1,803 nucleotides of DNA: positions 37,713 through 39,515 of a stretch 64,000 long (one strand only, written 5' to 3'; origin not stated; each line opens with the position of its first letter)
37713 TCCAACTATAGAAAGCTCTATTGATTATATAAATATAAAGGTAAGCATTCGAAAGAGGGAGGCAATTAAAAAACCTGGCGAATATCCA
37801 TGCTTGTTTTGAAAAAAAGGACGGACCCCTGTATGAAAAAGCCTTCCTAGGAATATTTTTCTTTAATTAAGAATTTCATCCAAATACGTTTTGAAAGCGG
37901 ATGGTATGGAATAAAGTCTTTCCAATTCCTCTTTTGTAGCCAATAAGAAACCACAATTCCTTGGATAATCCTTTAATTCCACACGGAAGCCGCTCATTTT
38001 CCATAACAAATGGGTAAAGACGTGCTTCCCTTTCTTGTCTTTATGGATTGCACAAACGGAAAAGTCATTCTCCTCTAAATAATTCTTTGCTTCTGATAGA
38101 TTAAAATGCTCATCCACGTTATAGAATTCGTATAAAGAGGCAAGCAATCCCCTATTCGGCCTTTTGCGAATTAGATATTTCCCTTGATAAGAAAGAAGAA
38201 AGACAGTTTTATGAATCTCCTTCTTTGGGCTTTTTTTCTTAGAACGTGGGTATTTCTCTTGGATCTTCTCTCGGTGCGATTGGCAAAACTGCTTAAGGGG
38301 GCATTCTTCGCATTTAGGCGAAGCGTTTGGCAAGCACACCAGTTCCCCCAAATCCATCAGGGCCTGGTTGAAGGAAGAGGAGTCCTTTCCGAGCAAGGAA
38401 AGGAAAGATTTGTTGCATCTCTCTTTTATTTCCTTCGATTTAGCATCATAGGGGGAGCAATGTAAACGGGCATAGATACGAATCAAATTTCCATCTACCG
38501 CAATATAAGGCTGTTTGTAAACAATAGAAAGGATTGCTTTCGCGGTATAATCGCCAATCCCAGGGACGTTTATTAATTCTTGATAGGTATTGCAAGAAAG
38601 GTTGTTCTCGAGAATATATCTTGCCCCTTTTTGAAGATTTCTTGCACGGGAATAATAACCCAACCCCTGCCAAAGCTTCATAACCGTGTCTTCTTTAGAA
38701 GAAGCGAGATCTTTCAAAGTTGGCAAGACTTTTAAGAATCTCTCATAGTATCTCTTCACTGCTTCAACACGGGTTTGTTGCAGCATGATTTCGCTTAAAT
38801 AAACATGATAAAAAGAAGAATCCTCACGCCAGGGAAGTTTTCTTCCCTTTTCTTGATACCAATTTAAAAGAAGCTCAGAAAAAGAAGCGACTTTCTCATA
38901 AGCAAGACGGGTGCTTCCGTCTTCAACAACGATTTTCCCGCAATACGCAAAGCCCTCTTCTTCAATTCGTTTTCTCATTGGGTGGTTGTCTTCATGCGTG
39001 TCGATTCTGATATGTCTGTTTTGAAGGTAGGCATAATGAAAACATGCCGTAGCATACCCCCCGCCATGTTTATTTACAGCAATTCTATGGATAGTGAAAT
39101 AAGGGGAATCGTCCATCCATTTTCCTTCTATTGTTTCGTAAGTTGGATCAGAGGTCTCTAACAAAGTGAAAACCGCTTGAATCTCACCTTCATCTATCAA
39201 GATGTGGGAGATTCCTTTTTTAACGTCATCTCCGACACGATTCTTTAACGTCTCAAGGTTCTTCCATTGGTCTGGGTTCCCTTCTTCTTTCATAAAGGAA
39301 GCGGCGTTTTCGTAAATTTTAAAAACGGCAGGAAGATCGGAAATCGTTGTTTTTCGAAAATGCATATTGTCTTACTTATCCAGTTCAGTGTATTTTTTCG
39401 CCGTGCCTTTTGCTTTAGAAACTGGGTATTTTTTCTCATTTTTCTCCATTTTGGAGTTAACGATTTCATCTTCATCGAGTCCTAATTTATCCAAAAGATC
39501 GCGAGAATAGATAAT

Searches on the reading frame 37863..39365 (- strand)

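Call 29: search_protein_families(library=pfam, max_evalue=0.00001, proteins=[window:37863-39365:-])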
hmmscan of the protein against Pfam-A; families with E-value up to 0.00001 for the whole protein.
window:37863-39365:- (500 aa): 2 families
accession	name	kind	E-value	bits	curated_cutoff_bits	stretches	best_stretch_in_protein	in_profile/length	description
PF00730.31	HhH-GPD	-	8.4e-23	81.2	26.2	1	191-319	2-104/108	HhH-GPD superfamily base excision DNA repair protein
PF14815.12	NUDIX_4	-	1.7e-18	66.9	35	1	387-496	1-112/113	NUDIX domain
